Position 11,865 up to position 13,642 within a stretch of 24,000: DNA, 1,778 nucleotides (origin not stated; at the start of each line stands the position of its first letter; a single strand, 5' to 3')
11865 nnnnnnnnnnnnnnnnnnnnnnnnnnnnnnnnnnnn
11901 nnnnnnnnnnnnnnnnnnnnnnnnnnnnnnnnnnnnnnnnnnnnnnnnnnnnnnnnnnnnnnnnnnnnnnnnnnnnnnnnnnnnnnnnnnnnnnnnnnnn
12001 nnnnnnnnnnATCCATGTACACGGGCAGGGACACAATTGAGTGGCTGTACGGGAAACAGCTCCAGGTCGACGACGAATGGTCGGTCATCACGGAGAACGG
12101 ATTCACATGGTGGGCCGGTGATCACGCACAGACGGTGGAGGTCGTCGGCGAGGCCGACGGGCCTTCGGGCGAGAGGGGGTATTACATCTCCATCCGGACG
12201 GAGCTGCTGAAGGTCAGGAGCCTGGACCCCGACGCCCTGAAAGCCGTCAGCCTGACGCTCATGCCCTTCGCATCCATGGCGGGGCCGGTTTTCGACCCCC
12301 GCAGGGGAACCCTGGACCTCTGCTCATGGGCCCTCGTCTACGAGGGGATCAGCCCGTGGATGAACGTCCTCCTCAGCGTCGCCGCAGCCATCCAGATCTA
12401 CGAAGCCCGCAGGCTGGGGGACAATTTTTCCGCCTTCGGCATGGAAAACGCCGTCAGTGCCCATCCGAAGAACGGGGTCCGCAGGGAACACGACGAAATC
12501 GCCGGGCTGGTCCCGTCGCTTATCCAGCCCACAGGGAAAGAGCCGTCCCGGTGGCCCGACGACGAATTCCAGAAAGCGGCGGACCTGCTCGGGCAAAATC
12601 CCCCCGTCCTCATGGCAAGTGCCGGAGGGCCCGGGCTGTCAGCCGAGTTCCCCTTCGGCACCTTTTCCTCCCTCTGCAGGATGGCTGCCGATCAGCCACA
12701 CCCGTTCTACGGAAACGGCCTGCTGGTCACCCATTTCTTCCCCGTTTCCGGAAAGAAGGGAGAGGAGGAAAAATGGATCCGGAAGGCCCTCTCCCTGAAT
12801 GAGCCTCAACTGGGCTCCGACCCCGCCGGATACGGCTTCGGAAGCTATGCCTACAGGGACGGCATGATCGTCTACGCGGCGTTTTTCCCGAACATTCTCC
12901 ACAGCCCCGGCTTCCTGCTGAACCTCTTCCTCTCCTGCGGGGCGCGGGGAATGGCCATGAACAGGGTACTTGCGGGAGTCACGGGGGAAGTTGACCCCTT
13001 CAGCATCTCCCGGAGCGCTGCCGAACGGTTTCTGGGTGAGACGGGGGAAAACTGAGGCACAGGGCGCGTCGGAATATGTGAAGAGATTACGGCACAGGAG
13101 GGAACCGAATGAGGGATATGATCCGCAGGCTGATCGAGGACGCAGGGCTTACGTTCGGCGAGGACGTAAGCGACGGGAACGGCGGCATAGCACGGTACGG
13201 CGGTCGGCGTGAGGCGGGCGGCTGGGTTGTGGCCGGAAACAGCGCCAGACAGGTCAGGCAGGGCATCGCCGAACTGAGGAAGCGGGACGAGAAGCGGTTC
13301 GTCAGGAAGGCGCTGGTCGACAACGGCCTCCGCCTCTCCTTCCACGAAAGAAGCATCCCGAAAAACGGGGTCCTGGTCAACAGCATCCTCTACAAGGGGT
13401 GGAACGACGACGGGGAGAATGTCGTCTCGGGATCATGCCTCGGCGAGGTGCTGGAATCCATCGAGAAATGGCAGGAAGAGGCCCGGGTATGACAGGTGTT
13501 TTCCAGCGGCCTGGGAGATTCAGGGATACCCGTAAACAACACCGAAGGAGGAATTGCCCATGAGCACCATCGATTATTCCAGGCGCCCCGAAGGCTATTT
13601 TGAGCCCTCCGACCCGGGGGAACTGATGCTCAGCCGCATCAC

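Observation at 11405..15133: Tightly packed operon of small proteins with no recognisable family, sitting between a riboswitch and a type IV restriction module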

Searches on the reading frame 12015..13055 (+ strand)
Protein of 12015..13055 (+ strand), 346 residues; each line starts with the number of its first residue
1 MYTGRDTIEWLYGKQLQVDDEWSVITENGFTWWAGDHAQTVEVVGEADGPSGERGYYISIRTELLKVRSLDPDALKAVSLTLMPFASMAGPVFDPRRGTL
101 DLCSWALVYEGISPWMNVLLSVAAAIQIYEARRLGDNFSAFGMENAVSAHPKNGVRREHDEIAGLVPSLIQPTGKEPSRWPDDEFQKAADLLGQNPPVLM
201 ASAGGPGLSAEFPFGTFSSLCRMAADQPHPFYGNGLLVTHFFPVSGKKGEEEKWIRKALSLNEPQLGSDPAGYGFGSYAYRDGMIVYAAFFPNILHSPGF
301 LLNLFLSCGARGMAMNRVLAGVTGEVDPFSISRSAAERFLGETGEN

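Call 3: search_protein_families(library=pfam, proteins=[window:12015-13055:+], max_evalue=1)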
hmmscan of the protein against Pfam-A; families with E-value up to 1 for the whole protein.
window:12015-13055:+ (346 aa): 0 families

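Call 4: search_protein_families(library=padloc, proteins=[window:12015-13055:+], max_evalue=1)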
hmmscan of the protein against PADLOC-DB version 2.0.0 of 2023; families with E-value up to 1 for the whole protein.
window:12015-13055:+ (346 aa): 0 families

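Call 5: search_protein_families(library=ncbifam, proteins=[window:12015-13055:+], max_evalue=1)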
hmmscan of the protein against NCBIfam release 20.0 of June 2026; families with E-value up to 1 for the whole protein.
window:12015-13055:+ (346 aa): 0 families

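Call 17: find_homologous_proteins(query=window:12015-13055:+)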
Query window:12015-13055:+ (346 aa): 233 proteins with E <= 0.001 among 5904 candidates; the best 120 are listed.
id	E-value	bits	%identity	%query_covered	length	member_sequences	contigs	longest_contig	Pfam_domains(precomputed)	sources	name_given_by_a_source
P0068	3.7e-234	794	99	100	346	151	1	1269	-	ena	-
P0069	7.1e-187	639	84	93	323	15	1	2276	-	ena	-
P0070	2.6e-181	621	79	97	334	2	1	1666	-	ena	-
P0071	8.5e-180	616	76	100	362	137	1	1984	-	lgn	-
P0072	7.1e-163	560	71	98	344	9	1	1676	-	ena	-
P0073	3.5e-147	508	68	94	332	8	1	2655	-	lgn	-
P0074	2.8e-114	400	56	94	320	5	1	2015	-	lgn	-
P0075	6.2e-114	399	55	92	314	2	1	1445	-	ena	-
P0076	1.9e-113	397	53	98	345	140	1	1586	-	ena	-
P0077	8.9e-111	389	55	94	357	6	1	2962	-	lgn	-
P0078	1.5e-108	381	51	98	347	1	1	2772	-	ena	-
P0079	4.0e-105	370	50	98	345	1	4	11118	-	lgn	-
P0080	4.4e-103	363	70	66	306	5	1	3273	-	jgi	-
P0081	4.6e-102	360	49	98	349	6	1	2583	-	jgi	jgi:hypothetical protein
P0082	1.0e-101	359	53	93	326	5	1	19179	-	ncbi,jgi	ncbi:MAG: hypothetical protein ACOYJV_05145 [Aminivibrio sp.]|jgi:hypothetical protein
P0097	9.4e-99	349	50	98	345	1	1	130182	-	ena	-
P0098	1.3e-98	349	47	98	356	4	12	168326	-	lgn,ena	-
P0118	2.4e-94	335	48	93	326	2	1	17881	-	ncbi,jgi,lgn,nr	ncbi:MAG: hypothetical protein NTV33_13525 [Coprothermobacterota bacterium]|jgi:hypothetical protein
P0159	4.0e-84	301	46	93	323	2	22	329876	-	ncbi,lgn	ncbi:MAG: hypothetical protein ACOYB7_02000 [Mycobacterium sp.]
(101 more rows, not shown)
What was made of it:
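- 12015..13055 (+): B, 346 aa: widespread unannotated family; the model shows two halves with similar secondary-structure order and weak similarity to T3SS-chaperone/YbjN-like folds. Call 17 (233 homologues or more, 45-50% identity).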

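Call 18: find_encoding_contigs(protein=P0159, flank=6000, max_places=2)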
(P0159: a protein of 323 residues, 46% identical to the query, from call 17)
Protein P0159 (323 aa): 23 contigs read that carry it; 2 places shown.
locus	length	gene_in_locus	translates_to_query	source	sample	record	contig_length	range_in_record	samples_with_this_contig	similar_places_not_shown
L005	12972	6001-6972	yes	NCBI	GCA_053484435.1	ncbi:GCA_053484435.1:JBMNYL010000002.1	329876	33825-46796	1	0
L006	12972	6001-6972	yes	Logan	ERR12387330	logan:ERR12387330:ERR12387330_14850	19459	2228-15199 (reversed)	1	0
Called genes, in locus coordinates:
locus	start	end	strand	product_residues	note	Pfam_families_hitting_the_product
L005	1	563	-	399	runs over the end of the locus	PF01548:DEDD_Tnp_IS110, PF02371:Transposase_20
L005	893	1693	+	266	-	PF23875:DUF7229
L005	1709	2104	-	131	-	-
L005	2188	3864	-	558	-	PF02776:TPP_enzyme_N, PF00205:TPP_enzyme_M, PF02775:TPP_enzyme_C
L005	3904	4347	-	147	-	PF00581:Rhodanese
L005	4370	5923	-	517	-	PF03007:WS_DGAT_cat, PF06974:WS_DGAT_C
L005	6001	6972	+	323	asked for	-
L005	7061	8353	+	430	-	PF06738:ThrE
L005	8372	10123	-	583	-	PF07969:Amidohydro_3, PF01979:Amidohydro_1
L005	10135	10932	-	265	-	PF01522:Polysacc_deac_1, PF01074:Glyco_hydro_38N (weak)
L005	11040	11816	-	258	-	PF09678:Caa3_CtaG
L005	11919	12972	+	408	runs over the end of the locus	PF00535:Glycos_transf_2, PF04138:GtrA_DPMS_TM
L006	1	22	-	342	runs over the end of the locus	PF03446:NAD_binding_2, PF00393:6PGD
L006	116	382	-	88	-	-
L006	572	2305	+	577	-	PF22039:HUTI_composite_bact (faint), PF07969:Amidohydro_3, PF01979:Amidohydro_1 (weak)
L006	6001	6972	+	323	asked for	-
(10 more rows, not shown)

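Call 19: find_encoding_contigs(protein=P0098, flank=6000, max_places=2)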
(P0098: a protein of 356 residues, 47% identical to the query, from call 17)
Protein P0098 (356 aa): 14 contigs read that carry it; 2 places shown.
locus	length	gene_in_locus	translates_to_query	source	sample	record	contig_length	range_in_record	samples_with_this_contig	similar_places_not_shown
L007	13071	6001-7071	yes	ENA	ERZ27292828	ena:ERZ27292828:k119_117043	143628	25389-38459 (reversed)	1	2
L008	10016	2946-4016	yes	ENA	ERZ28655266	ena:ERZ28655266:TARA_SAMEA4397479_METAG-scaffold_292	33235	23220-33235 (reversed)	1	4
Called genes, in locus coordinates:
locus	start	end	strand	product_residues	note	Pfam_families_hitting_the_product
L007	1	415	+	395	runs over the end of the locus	PF01757:Acyl_transf_3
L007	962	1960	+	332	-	PF01073:3Beta_HSD, PF01370:Epimerase, PF02719:Polysacc_synt_2 (weak), PF04321:RmlD_sub_bind, PF05368:NmrA, PF07993:NAD_binding_4 (faint), PF16363:GDP_Man_Dehyd, PF13460:NAD_binding_10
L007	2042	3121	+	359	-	PF01113:DapB_N (weak), PF19328:DAP_DH_C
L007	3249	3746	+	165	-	-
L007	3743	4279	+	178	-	PF12915:DUF3833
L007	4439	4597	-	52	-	-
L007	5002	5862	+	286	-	PF08501:Shikimate_dh_N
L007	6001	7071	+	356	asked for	-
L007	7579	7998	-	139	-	-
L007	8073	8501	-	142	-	PF09656:PGPGW (weak)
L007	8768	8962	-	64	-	-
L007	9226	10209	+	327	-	PF00296:Bac_luciferase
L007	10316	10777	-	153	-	-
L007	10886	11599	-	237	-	PF20772:TACO1_YebC_N, PF01709:Transcrip_reg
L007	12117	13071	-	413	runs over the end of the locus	PF03349:Toluene_X, PF13505:OMP_b-brl (faint)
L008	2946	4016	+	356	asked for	-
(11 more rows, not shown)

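Call 20: find_encoding_contigs(protein=P0097, flank=6000, max_places=2)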
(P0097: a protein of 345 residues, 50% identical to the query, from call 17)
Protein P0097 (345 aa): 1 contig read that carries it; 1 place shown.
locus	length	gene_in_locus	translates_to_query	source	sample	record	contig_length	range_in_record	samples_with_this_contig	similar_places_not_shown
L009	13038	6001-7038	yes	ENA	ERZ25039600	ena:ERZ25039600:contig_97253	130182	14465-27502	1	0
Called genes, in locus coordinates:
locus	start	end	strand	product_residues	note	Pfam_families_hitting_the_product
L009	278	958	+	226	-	PF00589:Phage_integrase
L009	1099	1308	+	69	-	-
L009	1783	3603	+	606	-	PF00664:ABC_membrane, PF00005:ABC_tran, PF02463:SMC_N (faint)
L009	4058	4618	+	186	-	-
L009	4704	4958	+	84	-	-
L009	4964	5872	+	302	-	PF07589:PEP_exosort_dom (weak)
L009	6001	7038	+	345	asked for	-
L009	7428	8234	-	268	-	PF00150:Cellulase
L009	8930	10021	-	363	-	-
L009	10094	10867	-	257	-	-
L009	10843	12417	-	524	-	-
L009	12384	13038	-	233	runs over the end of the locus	-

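Call 35: predict_structure(alignment_id=A2)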
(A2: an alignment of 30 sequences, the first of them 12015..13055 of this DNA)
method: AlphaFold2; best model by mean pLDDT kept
length: 346 residues; sequences in the alignment: 30
mean_pLDDT: 89.4   pTM: 0.88
mean pLDDT of the five models: 89.4, 89.4, 88.6, 87.6, 87.2
residues with pLDDT >= 90: 253; 70-90: 66; 50-70: 13; < 50: 14
segments of 3 or more residues with pLDDT < 50: 324-334
pLDDT, mean of each block of 10 residues (from residue 1): 91 94 97 97 90 91 94 92 93 95 94 91 96 87 92 95 93 96 96 87 96 91 96 96 84 95 83 91 95 93 91 90 54 50 51
secondary structure, 60 per line:
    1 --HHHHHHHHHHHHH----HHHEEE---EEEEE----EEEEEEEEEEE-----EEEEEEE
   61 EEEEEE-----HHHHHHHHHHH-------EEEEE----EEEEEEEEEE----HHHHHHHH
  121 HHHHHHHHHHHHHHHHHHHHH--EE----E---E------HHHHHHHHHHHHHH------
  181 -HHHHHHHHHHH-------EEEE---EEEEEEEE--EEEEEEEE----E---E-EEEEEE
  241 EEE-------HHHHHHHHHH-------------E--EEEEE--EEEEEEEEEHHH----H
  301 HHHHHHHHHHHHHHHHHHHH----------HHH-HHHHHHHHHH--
elements in order: H3-15 E23-25 E29-33 E38-48 E54-66 H72-82 E90-94 E99-108 H113-141 H161-174 H182-192 E200-203 E207-214 E217-224 E235-243 H251-260 E277-281 E284-292 H300-320 H335-344
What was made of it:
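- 12015..13055 (+): Model pLDDT 89.4 (call 35).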

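Call 37: fold_search(model_id=the predicted structure, library=pdb)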
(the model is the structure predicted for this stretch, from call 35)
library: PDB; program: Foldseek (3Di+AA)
matches with E <= 10: 938; with E <= 0.001: 0
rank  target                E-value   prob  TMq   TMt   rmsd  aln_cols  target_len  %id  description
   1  2plg_A                9.9e-03  0.99  0.27  0.52   6.9       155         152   14  Crystal structure of T110839 protein from Synechococcus elongatus (released 2007-05-01)
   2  2plg_B                2.0e-02  0.98  0.27  0.52   5.1       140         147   14  Crystal structure of T110839 protein from Synechococcus elongatus (released 2007-05-01)
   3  9uwz_A                3.3e-02  0.92  0.25  0.56   8.2       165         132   15  Crystal structure of the type III secretion chaperone VecA from Vibrio parahaemolyticus (released 2025-06-25)
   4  5wez_A                8.0e-02  0.82  0.25  0.56   6.6       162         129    9  Structure of the Tir-CesT effector-chaperone complex (released 2018-07-11)
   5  7qyf_D                8.0e-02  0.28  0.17  0.14  11.5       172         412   12  Structure of the transaminase PluriZyme variant (TR2E2) (released 2023-07-26)
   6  7qx0_B                9.0e-02  0.41  0.17  0.14  11.6       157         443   12  Transaminase Structure of Plurienzyme (Tr2E2) in complex with PLP (released 2023-08-16)
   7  2vv5_A                9.0e-02  0.10  0.15  0.18  24.1       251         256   13  The open structure of MscS (released 2008-08-05)
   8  3kxy_J                1.1e-01  0.54  0.20  0.45   7.4       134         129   10  Crystal Structure of the ExsC-ExsE Complex (released 2010-06-30)
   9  1k3s_A                1.4e-01  0.54  0.19  0.48   6.8       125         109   11  Type III Secretion Chaperone SigE (released 2001-11-28)
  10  3vx7_B                1.4e-01  0.35  0.18  0.34   7.4       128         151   11  Crystal structure of Kluyveromyces marxianus Atg7NTD-Atg10 complex (released 2012-11-14)
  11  6gvw_C                1.5e-01  0.11  0.18  0.17  21.7       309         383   12  Crystal structure of the BRCA1-A complex (released 2019-07-10)
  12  8wqj_B                1.6e-01  0.18  0.15  0.12  11.2       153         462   12  Crystal Structure of Transaminase from Shimia marina (released 2024-07-10)
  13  8q8o_B                1.7e-01  0.69  0.25  0.54   5.2       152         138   14  PA14_16140 protein: the regulator of an operon involved in the biofilm formation in PA14 P. aeruginosa (released 2024-02-28)
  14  3kxy_A                1.8e-01  0.51  0.23  0.48   6.6       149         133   10  Crystal Structure of the ExsC-ExsE Complex (released 2010-06-30)
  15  5ti8_B                2.0e-01  0.08  0.15  0.14  17.6       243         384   12  Crystal Structure of an aspartate aminotransferase from Pseudomonas (released 2017-01-11)
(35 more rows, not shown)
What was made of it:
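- On YbjN / T3SS-chaperone-like fold (protein B): Many T3SS chaperones follow at E=0.03-0.3 (call 37).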

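Call 43: search_protein_families(library=phrogs, proteins=[window:12015-13055:+], max_evalue=0.1)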
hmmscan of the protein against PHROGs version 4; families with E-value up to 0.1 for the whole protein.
window:12015-13055:+ (346 aa): 0 families

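Call 58: search_solved_structures(query=A2, max_evalue=10)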
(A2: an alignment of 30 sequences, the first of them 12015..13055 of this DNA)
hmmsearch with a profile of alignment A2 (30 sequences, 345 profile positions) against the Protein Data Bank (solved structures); distinct sequences matched with E-value up to 10: 3.
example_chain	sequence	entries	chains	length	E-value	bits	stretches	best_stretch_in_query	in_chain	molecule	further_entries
4zef_A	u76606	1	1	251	0.15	14.2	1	152-259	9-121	Amino acid ABC transporter amino acid-binding/permease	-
5o5c_A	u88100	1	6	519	0.53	12.4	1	195-243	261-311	Putative decarboxylase involved in desferrioxamine biosynthesis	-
2xvg_A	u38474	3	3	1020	1.5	10.9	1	196-250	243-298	ALPHA XYLOSIDASE | ALPHA-XYLOSIDASE, PUTATIVE, XYL31A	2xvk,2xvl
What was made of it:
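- On YbjN / T3SS-chaperone-like fold (protein B): No PDB sequence hit with the family profile (call 58).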

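Call 100: find_encoding_contigs(protein=P0082, flank=6000, max_places=2)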
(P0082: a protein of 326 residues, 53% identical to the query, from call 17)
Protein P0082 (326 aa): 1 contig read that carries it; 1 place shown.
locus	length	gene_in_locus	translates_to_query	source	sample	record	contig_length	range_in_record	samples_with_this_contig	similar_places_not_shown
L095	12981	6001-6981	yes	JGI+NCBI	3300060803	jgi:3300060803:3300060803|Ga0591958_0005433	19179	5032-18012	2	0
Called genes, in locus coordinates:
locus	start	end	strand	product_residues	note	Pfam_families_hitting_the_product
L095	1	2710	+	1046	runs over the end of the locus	PF09565:RE_NgoFVII, PF13091:PLDc_2, PF04851:ResIII, PF00271:Helicase_C, PF11907:DUF3427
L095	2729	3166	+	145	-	PF00293:NUDIX, PF14815:NUDIX_4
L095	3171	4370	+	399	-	PF01979:Amidohydro_1, PF07969:Amidohydro_3 (weak)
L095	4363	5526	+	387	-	PF01979:Amidohydro_1, PF07969:Amidohydro_3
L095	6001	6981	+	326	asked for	-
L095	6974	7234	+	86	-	-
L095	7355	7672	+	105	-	PF00893:Multi_Drug_Res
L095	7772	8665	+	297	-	PF02548:Pantoate_transf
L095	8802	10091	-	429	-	PF00266:Aminotran_5, PF22580:KYNU_C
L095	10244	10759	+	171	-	PF00857:Isochorismatase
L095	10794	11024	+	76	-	-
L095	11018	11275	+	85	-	PF05016:ParE_toxin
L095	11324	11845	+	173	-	PF03167:UDG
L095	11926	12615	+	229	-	PF00027:cNMP_binding, PF01022:HTH_5 (faint), PF13545:HTH_Crp_2, PF12802:MarR_2 (weak), PF00325:Crp (weak)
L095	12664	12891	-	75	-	PF00403:HMA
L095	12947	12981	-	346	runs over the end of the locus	PF00702:Hydrolase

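Call 101: find_encoding_contigs(protein=P0118, flank=6000, max_places=2)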
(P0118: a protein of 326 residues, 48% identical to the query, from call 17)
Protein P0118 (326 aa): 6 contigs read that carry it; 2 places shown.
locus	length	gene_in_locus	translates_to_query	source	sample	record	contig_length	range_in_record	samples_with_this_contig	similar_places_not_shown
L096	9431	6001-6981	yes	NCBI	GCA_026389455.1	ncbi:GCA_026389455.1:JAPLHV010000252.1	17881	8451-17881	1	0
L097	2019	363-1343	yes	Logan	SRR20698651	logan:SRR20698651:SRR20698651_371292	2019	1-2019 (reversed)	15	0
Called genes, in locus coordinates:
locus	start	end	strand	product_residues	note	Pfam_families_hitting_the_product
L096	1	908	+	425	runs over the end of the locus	PF09670:Cas_Cas02710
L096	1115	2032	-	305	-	-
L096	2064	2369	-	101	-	-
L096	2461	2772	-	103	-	-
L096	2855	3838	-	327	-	PF20208:ARPP-1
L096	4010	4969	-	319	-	PF00850:Hist_deacetyl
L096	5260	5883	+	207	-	PF01381:HTH_3, PF13443:HTH_26 (weak)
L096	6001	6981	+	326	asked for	-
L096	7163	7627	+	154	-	-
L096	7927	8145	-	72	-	-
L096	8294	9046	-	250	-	-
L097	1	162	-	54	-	?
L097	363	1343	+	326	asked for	-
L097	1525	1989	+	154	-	-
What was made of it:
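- Five of six B homologues examined from outside the A-bearing Synergistaceae stand alone in unrelated contexts; the sixth is the A-less riboswitch-B-C' locus of another Aminivibrio (calls 18-20, 100, 101).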

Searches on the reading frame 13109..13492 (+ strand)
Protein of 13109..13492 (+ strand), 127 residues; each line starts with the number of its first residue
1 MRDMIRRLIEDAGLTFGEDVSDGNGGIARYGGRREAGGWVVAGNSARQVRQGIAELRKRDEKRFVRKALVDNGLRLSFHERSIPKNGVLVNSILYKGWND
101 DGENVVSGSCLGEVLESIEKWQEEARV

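Call 3: search_protein_families(library=pfam, proteins=[window:13109-13492:+], max_evalue=1)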
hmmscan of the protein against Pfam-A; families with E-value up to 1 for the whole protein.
window:13109-13492:+ (127 aa): 1 family
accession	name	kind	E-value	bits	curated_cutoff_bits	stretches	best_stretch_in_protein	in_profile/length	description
PF23737.1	HTH_71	-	0.031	14.7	27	1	42-62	28-48/50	HTH 3-helical bundle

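Call 4: search_protein_families(library=padloc, proteins=[window:13109-13492:+], max_evalue=1)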
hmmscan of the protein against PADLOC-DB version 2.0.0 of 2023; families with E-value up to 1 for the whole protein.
window:13109-13492:+ (127 aa): 0 families

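Call 5: search_protein_families(library=ncbifam, proteins=[window:13109-13492:+], max_evalue=1)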
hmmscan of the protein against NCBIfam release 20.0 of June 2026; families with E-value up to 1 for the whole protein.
window:13109-13492:+ (127 aa): 0 families

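Call 43: search_protein_families(library=phrogs, proteins=[window:13109-13492:+], max_evalue=0.1)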
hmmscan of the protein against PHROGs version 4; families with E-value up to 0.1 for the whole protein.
window:13109-13492:+ (127 aa): 0 families

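Call 77: search_protein_representatives(protein=window:13109-13492:+)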
Query: 127 residues. Proteins with E-value up to 0.001 (for the whole library): 11; up to 1e-10: 8; up to 1e-30: 3. The best 11 are listed.
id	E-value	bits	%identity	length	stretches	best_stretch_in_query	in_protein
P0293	2.6e-52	192.2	68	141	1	1-126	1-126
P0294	1.1e-34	135.2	64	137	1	32-125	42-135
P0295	3.8e-31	123.8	55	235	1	1-124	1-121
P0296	5.0e-24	100.8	62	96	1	1-81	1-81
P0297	1.3e-21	93.0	59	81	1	55-125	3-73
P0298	4.4e-16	75.1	37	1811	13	10-66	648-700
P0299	7.6e-15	71.1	55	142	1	1-91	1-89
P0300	2.2e-12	63.1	46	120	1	53-123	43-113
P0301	4.3e-08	49.3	71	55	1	1-38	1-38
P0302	9.0e-06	41.8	72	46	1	93-126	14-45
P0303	1.2e-04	38.1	28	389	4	10-59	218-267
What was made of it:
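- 13109..13492 (+): C, 127 aa: near-orphan partner of B in Aminivibrio-like genomes. Only 11 representatives among 1.84 billion proteins (call 77).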

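Call 79: search_protein_families(library=pfam, proteins=[P0298, P0303, P0295], max_evalue=0.01)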
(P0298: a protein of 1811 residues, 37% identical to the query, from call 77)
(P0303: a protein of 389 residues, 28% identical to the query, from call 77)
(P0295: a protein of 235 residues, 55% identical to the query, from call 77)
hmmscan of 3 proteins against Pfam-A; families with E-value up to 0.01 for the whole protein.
P0298 (1811 aa): 6 families
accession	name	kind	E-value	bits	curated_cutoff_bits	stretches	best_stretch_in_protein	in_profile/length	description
PF17803.7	Cadherin_4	-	2.3e-129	422.5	25.1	15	1188-1256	1-66/71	Bacterial cadherin-like domain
PF17892.7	Cadherin_5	-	3.4e-129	421.6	26.5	14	1094-1195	2-98/98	Cadherin-like domain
PF17963.7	Big_9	-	6.9e-114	373.4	23.6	15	1198-1297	1-89/89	Bacterial Ig domain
PF16362.10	YaiA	-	1.2e-10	41.7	30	0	553-593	15-51/63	YaiA protein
PF10836.13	DUF2574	-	1.4e-10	41.3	27.5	0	874-901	22-49/93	Protein of unknown function (DUF2574)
PF24440.1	DUF7559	-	1.6e-07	31.9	27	0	442-454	19-31/52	Family of unknown function (DUF7559)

P0303 (389 aa): 7 families
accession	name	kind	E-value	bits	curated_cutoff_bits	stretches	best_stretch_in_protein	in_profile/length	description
PF07495.19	Y_Y_Y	-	2.3e-14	53.5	26.6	3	332-384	8-63/65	Y_Y_Y domain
PF22352.2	K319L-like_PKD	-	1.1e-09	38.6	27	0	212-280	2-76/84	K319L-like, PKD domain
PF17963.7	Big_9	-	3.7e-08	34.6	23.6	0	34-96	18-80/89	Bacterial Ig domain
PF00041.27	fn3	-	7.5e-06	26.5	25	0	308-376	7-78/84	Fibronectin type III domain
PF02817.22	E3_binding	-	4.4e-05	24.1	23.7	0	323-333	22-32/36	e3 binding domain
PF16219.11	DUF4879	-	0.0036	18.1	22.7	0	218-287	29-97/125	Domain of unknown function (DUF4879)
PF05593.20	RHS_repeat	-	0.0062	17.4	22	0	139-149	12-22/38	RHS Repeat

P0295 (235 aa): 0 families
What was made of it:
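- Tried and rejected: The matches of C to giant repeat proteins turned out to be cadherin/Ig-repeat proteins, probably a compositional (G/D-rich) match, and were not pursued (calls 77, 79).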
